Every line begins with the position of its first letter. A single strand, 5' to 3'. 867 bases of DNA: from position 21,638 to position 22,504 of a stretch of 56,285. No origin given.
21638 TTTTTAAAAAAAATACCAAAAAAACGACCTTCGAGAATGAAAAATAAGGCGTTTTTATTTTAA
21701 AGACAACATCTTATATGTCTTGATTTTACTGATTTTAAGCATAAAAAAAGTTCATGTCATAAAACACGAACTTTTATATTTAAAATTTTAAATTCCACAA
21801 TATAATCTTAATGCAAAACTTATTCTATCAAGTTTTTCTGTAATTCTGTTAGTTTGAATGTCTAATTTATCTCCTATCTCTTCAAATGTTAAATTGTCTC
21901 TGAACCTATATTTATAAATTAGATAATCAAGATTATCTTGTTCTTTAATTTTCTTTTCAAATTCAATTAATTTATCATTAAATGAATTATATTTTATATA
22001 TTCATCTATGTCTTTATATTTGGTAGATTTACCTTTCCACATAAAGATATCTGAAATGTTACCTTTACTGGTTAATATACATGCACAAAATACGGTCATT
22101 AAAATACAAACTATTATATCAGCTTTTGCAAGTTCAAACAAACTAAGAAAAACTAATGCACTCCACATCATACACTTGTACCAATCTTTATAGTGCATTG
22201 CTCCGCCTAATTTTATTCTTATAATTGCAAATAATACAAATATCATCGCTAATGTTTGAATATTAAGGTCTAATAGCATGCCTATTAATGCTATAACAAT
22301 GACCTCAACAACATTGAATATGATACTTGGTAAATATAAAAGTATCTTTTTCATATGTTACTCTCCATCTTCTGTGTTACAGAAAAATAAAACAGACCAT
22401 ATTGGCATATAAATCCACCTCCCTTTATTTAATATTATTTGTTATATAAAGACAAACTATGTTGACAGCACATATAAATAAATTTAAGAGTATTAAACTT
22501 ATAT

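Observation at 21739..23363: Self-contained cassette: XhlA-like, 6-TM protein, 16-aa Cys peptide, and an AgrB-like membrane domain fused to a sigma-r4-type HTH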

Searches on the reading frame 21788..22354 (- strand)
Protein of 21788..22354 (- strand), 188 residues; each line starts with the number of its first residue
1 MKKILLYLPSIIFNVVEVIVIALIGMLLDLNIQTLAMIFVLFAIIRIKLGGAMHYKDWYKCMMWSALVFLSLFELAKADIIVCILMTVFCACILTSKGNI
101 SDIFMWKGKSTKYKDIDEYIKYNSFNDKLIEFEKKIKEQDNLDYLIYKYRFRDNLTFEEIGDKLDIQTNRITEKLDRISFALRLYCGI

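Call 3: search_protein_families(library=pfam, proteins=[window:21788-22354:-], max_evalue=1)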
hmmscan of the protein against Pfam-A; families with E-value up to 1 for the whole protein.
window:21788-22354:- (188 aa): 3 families
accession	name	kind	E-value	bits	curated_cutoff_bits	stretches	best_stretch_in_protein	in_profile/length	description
PF04647.20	AgrB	-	3.1e-06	27.1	23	1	10-116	28-132/185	Accessory gene regulator B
PF21664.2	TBPIP_C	-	0.0029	18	27.2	1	101-166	39-102/115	TBP-interacting protein, C-terminal domain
PF04545.22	Sigma70_r4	-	0.018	15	24.1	1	149-171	15-37/50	Sigma-70, region 4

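Call 4: search_protein_families(library=phrogs, proteins=[window:21788-22354:-], max_evalue=0.1)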
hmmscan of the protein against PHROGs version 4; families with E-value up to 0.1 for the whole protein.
window:21788-22354:- (188 aa): 2 families
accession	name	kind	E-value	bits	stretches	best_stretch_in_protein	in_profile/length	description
phrog_217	-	lysis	0.0087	17.2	1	64-105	45-88/92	holin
phrog_9517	-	unknown function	0.082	14.4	0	87-122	5-40/93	-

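Call 5: search_protein_families(library=ncbifam, proteins=[window:21788-22354:-], max_evalue=1)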
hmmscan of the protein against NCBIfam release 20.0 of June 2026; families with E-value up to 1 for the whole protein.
window:21788-22354:- (188 aa): 2 families
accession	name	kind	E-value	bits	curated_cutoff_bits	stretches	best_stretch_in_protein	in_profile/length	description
NF005809.0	PRK07670.1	equivalog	0.011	15.3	326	1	120-173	187-237/255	FliA/WhiG family RNA polymerase sigma factor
TIGR02937.1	sigma70-ECF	superfamily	0.042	13.5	42.9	1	129-178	108-157/165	sigma-70 family RNA polymerase sigma factor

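Call 6: find_homologous_proteins(query=window:21788-22354:-, max_evalue=0.001)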
Query window:21788-22354:- (188 aa): 127 proteins with E <= 0.001 among 253 candidates; the best 120 are listed.
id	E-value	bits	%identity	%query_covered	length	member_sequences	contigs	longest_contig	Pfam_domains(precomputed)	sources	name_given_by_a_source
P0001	1.3e-116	405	100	100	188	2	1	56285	PF04647.21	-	-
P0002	4.4e-95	335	80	100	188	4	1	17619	PF04647.21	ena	-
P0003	6.9e-95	334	79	100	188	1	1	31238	PF04647.21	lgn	-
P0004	1.6e-94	333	79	100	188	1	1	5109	PF04647.21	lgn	-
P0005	4.5e-94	332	79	99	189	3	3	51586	PF04647.21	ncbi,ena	-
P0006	3.5e-93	329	79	99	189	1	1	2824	PF04647.21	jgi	jgi:hypothetical protein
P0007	6.6e-92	324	76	99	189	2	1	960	PF04647.21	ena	-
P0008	2.6e-91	323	76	100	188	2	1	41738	PF04647.21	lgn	-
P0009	3.5e-91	322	77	100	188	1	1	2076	PF04647.21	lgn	-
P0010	8.3e-91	321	77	99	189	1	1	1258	PF04647.21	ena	-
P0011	3.5e-90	319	77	99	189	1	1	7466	PF04647.21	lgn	-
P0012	1.8e-89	316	75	99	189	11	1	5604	PF04647.21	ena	-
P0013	5.1e-89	315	73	100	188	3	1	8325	-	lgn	-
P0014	3.2e-87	309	75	100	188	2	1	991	PF04647.21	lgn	-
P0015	9.9e-86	304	70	100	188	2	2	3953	-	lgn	-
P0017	3.7e-81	289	69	100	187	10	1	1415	PF04647.21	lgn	-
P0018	1.7e-80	287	69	100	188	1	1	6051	PF04647.21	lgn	-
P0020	3.1e-77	277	66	100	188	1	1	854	PF04647.21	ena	-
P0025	4.4e-75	270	64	100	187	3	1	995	PF04647.21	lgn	-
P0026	4.2e-74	266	64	100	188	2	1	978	PF04647.21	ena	-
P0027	4.3e-74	266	64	100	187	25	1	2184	PF04647.21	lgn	-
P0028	1.1e-73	265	64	100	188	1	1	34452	PF04647.21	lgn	-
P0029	1.5e-73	265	63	100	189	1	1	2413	PF04647.21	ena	-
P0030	2.2e-73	264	63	100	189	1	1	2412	PF04647.21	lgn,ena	-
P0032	1.6e-71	258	62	100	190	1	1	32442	PF04647.21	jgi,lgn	-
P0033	3.1e-71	257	62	100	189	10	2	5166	PF04647.21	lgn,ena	-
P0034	2.4e-69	251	61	100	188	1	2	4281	PF04647.21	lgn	-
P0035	7.2e-69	249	61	100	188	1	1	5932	PF04647.21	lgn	-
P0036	1.0e-68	249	60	100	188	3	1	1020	PF04647.21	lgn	-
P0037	2.9e-68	247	60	100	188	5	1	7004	PF04647.21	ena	-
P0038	9.0e-68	246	60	100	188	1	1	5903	PF04647.21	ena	-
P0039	1.2e-67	245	61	100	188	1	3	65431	PF04647.21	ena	-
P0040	2.6e-67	244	60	100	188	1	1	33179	PF04647.21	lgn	-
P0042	5.4e-67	243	60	100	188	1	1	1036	PF04647.21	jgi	jgi:hypothetical protein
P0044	1.2e-66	242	59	100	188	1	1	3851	PF04647.21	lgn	-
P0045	1.2e-66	242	59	100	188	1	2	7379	PF04647.21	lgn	-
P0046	1.9e-66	241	59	100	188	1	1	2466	PF04647.21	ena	-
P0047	5.7e-66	240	57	100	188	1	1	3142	PF04647.21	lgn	-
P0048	6.2e-66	240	58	100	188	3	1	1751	PF04647.21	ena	-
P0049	6.3e-66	240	61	96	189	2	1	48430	PF04647.21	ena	-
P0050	6.9e-66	240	59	100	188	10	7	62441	PF04647.21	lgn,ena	-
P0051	1.0e-65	239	57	100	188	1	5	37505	PF04647.21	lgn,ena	-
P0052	2.3e-65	238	58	100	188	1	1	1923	PF04647.21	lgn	-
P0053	2.4e-65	238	60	100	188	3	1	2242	PF04647.21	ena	-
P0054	4.0e-65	237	59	100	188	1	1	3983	PF04647.21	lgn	-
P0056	7.7e-65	236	57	100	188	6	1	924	PF04647.21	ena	-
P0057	8.6e-65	236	59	100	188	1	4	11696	PF04647.21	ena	-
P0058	1.5e-64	235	58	100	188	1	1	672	PF04647.21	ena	-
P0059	2.0e-64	235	56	100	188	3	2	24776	PF04647.21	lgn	-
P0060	1.5e-63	232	59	100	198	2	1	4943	PF04647.21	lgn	-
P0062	4.0e-63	231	58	100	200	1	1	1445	PF04647.21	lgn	-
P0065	1.2e-61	226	56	100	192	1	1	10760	PF04647.21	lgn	-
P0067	3.1e-61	224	57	100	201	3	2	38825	PF04647.21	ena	-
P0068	8.4e-61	223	56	100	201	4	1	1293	PF04647.21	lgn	-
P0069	8.1e-60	220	55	100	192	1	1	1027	PF04647.21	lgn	-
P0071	1.0e-59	220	60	92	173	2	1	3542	PF04647.21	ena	-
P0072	1.2e-58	216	72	73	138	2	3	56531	PF04647.21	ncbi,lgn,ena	-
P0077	3.1e-56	208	49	100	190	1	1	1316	PF04647.21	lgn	-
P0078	7.0e-56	207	53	98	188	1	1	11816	PF04647.21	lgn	-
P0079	7.0e-56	207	49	99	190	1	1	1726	PF04647.21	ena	-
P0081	1.9e-55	206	51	95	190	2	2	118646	-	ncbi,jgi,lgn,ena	-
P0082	2.5e-55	205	52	100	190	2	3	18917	PF04647.21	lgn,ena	-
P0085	1.8e-53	199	46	99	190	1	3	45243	PF04647.21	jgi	-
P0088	9.2e-53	197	51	96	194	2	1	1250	PF04647.21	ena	-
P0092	2.2e-52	196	56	90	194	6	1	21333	PF04647.21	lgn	-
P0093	3.0e-52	195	54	90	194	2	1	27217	PF04647.21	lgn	-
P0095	1.0e-51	193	53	99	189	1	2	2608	PF04647.21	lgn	-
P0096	3.9e-51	192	51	99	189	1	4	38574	PF04647.21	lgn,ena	-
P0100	5.0e-50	188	53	90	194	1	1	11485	PF04647.21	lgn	-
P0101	2.6e-49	186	54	90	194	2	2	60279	-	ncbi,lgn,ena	-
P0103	8.5e-49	184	47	98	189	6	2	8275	PF04647.21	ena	-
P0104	1.5e-48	183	49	99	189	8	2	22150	PF04647.21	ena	-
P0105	2.1e-48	183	48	99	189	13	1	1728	PF04647.21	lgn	-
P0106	2.5e-48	182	51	91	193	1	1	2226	PF04647.21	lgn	-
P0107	6.2e-48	181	53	95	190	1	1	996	PF04647.21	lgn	-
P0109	2.2e-47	179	49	99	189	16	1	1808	PF04647.21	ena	-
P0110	1.0e-46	177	49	99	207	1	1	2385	PF04647.21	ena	-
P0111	1.1e-46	177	49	99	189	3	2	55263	PF04647.21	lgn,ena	-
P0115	8.4e-45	171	47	93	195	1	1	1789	PF04647.21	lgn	-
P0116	2.6e-44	169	47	93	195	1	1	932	PF04647.21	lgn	-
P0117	3.4e-44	169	47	93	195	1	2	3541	PF04647.21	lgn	-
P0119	3.6e-43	166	45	95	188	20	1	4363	PF04647.21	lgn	-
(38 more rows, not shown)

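Call 10: find_related_loci(query=A1, collection=viral_contigs, flank=4000)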
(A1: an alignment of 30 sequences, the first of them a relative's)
Query A1 (188 aa) in viral_contigs; peptide patterns used: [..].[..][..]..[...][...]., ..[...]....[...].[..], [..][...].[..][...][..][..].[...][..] (x = any residue, [..] = any of these).
130 stretches matched a pattern; 32 encode a relative of the query (tblastn E <= 1e-3); 32 distinct loci.
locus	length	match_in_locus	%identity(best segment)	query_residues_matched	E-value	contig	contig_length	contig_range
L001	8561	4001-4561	60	1-188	1e-72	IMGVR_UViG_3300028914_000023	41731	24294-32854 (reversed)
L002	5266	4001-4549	61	7-188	2e-72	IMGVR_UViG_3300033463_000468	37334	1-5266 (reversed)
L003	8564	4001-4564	60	1-188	2e-69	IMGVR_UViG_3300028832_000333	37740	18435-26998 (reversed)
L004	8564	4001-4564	58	1-188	3e-66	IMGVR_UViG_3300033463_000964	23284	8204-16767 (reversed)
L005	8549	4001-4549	54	8-188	1e-64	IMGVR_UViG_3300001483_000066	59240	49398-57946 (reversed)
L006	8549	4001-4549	54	8-188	1e-64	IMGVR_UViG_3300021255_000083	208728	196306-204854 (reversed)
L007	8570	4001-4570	52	1-188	1e-63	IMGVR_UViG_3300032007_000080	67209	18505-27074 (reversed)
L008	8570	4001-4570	49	1-188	1e-62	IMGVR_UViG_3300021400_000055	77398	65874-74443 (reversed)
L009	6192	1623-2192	50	1-188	4e-61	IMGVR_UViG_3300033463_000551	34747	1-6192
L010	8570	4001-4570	49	1-188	1e-60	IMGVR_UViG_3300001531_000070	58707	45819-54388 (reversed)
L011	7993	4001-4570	47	1-188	4e-60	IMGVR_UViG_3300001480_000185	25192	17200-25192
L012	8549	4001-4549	49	8-188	3e-59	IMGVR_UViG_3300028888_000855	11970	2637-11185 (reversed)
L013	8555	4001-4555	46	3-187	5e-59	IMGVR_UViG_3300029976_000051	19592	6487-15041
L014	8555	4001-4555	46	3-187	5e-59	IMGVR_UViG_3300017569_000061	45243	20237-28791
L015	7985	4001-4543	44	10-188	3e-56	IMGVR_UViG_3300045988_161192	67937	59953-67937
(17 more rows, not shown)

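Call 11: find_related_loci(query=A1, collection=genome_contigs, flank=4000)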
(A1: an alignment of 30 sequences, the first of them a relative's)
Query A1 (188 aa) in genome_contigs; peptide patterns used: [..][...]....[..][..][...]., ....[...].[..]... (x = any residue, [..] = any of these).
58 stretches matched a pattern; 3 encode a relative of the query (tblastn E <= 1e-3); 3 distinct loci.
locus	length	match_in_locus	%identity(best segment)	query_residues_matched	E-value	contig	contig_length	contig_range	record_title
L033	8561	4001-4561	74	1-187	1e-93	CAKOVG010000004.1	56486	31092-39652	MAG: uncultured Clostridia bacterium isolate REFINED_METABAT215_TOP10_CONTIGS_1500_ASSEMBLY_K77_MERGED__Hadza_MoBio_hadz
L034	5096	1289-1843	43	1-185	2e-54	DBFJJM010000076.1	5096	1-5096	MAG TPA_asm: Candidatus Merdicola sp. isolate MAG8126 contig76, whole genome shotgun sequence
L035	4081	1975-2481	31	11-171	4e-30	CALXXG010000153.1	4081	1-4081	MAG: uncultured Rickettsiales bacterium isolate E02__bin32 genome assembly, contig: E02__k127_4774756, whole genome shot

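Call 16: search_solved_structures(query=A1, max_evalue=10, show_alignments=3)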
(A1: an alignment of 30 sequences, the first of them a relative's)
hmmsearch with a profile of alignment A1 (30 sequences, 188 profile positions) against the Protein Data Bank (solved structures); distinct sequences matched with E-value up to 10: 13.
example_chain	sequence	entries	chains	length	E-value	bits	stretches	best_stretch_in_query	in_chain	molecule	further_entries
2czr_A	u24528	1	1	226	0.0058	19.6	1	101-167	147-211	TBP-interacting protein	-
6ykm_A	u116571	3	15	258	0.12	15.3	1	72-179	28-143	Chemotaxis protein MotA, putative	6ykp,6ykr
3gyo_A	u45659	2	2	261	0.17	14.9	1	82-140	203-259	Histone chaperone RTT106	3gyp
4u1c_C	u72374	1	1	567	0.7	12.9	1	106-184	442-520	Eukaryotic translation initiation factor 3 subunit C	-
6zd2_A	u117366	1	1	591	0.71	12.8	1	85-147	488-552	Telomerase reverse transcriptase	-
3jap_p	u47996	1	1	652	0.84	12.6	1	106-184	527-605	eIF3c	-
6gsm_q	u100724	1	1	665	1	12.3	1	106-184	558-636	Eukaryotic translation initiation factor 3 subunit C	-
5g2v_A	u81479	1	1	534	1.1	12.2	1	87-150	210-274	N-ACETYLGLUCOSAMINE-6-SULFATASE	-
6gsn_q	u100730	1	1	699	1.2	12.1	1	106-184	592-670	Eukaryotic translation initiation factor 3 subunit C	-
4uer_c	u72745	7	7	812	1.5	11.8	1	106-184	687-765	EIF3C | Eukaryotic translation initiation factor 3 subunit C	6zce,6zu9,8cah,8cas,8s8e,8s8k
6fyx_q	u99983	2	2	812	1.5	11.8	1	106-184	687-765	eIF3c,eIF3c | eIF3c,Eukaryotic translation initiation factor 3 subunit C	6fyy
7xlm_A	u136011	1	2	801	1.9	11.4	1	55-98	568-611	Sulfate transporter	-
9evs_1H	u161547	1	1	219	7.4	9.5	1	108-174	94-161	bL9m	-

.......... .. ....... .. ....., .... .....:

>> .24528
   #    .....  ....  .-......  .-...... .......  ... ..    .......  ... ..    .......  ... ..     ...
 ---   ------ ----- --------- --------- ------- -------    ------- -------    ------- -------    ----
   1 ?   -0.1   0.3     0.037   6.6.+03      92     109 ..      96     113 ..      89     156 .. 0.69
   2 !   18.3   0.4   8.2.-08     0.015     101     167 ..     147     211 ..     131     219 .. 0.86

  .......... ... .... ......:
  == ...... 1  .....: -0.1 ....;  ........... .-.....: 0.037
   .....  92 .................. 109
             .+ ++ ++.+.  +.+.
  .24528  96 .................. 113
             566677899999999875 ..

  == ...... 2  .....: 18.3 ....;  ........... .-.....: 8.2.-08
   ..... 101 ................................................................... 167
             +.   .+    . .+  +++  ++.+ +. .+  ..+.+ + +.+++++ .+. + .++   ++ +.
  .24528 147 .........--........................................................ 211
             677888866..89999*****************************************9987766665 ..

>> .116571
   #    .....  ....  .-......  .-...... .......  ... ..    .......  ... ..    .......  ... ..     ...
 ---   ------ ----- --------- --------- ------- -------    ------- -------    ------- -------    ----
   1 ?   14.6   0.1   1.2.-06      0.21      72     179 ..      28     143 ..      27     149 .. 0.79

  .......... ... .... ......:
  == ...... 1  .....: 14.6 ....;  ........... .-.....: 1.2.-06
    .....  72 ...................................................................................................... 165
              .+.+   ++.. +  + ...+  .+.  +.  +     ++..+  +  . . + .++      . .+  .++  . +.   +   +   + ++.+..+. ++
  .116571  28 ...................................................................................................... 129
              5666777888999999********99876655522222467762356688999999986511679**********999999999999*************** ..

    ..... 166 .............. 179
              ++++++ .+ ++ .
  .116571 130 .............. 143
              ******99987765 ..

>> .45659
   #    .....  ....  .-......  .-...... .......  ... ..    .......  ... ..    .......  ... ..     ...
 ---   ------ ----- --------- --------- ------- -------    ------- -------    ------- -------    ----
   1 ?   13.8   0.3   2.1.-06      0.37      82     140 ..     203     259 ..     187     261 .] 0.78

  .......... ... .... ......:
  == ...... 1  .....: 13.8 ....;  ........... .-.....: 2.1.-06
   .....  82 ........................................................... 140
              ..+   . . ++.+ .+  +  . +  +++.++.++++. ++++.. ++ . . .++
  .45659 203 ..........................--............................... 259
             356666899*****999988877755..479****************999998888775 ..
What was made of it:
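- Tried and rejected: There is no solved AgrB structure to compare with (call 16).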

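Call 27: predict_structure(alignment_id=A2)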
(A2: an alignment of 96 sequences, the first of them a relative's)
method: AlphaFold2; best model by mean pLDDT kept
length: 188 residues; sequences in the alignment: 96
mean_pLDDT: 77.0   pTM: 0.45
mean pLDDT of the five models: 77.0, 74.5, 74.0, 72.9, 71.0
residues with pLDDT >= 90: 61; 70-90: 64; 50-70: 54; < 50: 9
segments of 3 or more residues with pLDDT < 50: 104-108
pLDDT, mean of each block of 10 residues (from residue 1): 62 76 80 77 67 57 69 71 68 55 48 87 92 94 95 91 91 94 93
secondary structure, 60 per line:
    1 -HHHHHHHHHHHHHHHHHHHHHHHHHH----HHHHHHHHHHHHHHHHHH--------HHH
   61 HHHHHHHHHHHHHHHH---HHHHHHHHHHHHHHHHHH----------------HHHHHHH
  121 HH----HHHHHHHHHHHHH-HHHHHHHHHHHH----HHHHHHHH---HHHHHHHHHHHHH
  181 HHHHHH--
elements in order: H2-27 H32-49 H58-76 H80-97 H114-122 H127-139 H141-152 H157-164 H168-186
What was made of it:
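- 21788..22021 (-): Gene 4, residues 112-188 plus stop: cytoplasmic sigma-70-region-4-like HTH domain, class 1b, with recognition helix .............. pLDDT is 87-95 (call 27).
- On AgrB (Pfam PF04647), AIP-processing cysteine endopeptidase: AF2 gives four helices followed by a soluble domain (call 27).
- pLDDT above 87 (call 27).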

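Call 31: fold_search(model_id=the predicted structure, library=pdb)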
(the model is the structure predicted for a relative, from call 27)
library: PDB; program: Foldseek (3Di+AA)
matches with E <= 10: 179; with E <= 0.001: 0
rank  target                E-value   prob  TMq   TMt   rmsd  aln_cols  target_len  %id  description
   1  7lq4_A                1.6e-01  0.82  0.32  0.31  18.0       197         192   14  Rr (RsiG)2-(c-di-GMP)2-WhiG complex (released 2021-07-14)
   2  1or7_A                2.0e-01  0.63  0.28  0.29  16.6       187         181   13  Crystal Structure of Escherichia coli sigmaE with the Cytoplasmic Domain of its Anti-sigma RseA (released 2003-04-15)
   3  6in7_B                3.7e-01  0.38  0.25  0.27  13.2       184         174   11  Crystal structure of AlgU in complex with MucA(cyto) (released 2019-07-24)
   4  9m9e_F                4.0e-01  0.72  0.33  0.35  14.6       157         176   14  Structural Basis of Pausing During Transcription Initiation in Mycobacterium tuberculosis (released 2026-01-14)
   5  8hkc_E                4.4e-01  0.41  0.28  0.21  15.5       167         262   13  Cryo-EM structure of E. coli RNAP sigma32 complex (released 2023-05-31)
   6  6jcx_F                4.7e-01  0.51  0.29  0.29  18.1       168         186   11  Mycobacterium tuberculosis transcription initiation complex with ECF sigma factor sigma H and 6nt RNA (released 2019-05-29)
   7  1rp3_E                5.2e-01  0.35  0.29  0.23  20.9       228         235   12  Cocrystal structure of the flagellar sigma/anti-sigma complex, Sigma-28/FlgM (released 2004-04-06)
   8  9a7s_A                5.5e-01  0.99  0.30  0.23   4.8        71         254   27  Integrative model of RPSD-RPOB by crosslinking MS and deep learning (released 2024-09-18)
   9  6jbq_F                5.5e-01  0.38  0.28  0.29  19.3       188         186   13  CryoEM structure of Escherichia coli sigmaE transcription initiation complex containing 5nt of RNA (released 2019-05-29)
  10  8jzt_A                6.8e-01  0.99  0.25  0.77   1.5        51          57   20  The sigF and anti-sigma factor complex (released 2024-10-16)
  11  1rp3_A                7.6e-01  0.57  0.28  0.23  20.0       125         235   18  Cocrystal structure of the flagellar sigma/anti-sigma complex, Sigma-28/FlgM (released 2004-04-06)
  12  6kop_F                7.6e-01  0.47  0.28  0.33  18.1       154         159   11  Mycobacterium tuberculosis initial transcription complex comprising sigma H and 5'-OH RNA of 9 nt (released 2020-03-11)
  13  9m98_F                7.6e-01  0.44  0.30  0.34  18.2       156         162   14  Structural Basis of Pausing During Transcription Initiation in Mycobacterium tuberculosis (released 2026-01-14)
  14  6kon_F                8.5e-01  0.35  0.30  0.31  18.4       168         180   10  Mycobacterium tuberculosis initial transcription complex comprising sigma H and 5'-OH RNA of 5 nt (released 2020-03-11)
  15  8jzt_C                9.0e-01  0.94  0.28  0.72   3.1        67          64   18  The sigF and anti-sigma factor complex (released 2024-10-16)
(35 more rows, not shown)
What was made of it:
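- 21788..22021 (-): The 50 listed Foldseek PDB hits are almost all sigma factors or sigma-4 domains; the local matches have prob 0.94-0.99, rmsd 0.7-3.1 A and target TM 0.62-0.79, but all E-values exceed 0.1 (call 31).
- On Sigma-70 region 4 (Pfam PF04545): The local matches have prob 0.94-0.99, rmsd 0.7-3.1 A and target TM 0.62-0.79, but every E-value exceeds 0.1 because the domain is small (call 31).
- Closest known: Sigma-70 region 4 / ECF sigma -35-binding domain. Same: Same predicted three-helix HTH fold (call 31).
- Foldseek hits are almost all sigma-4 domains (call 31).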
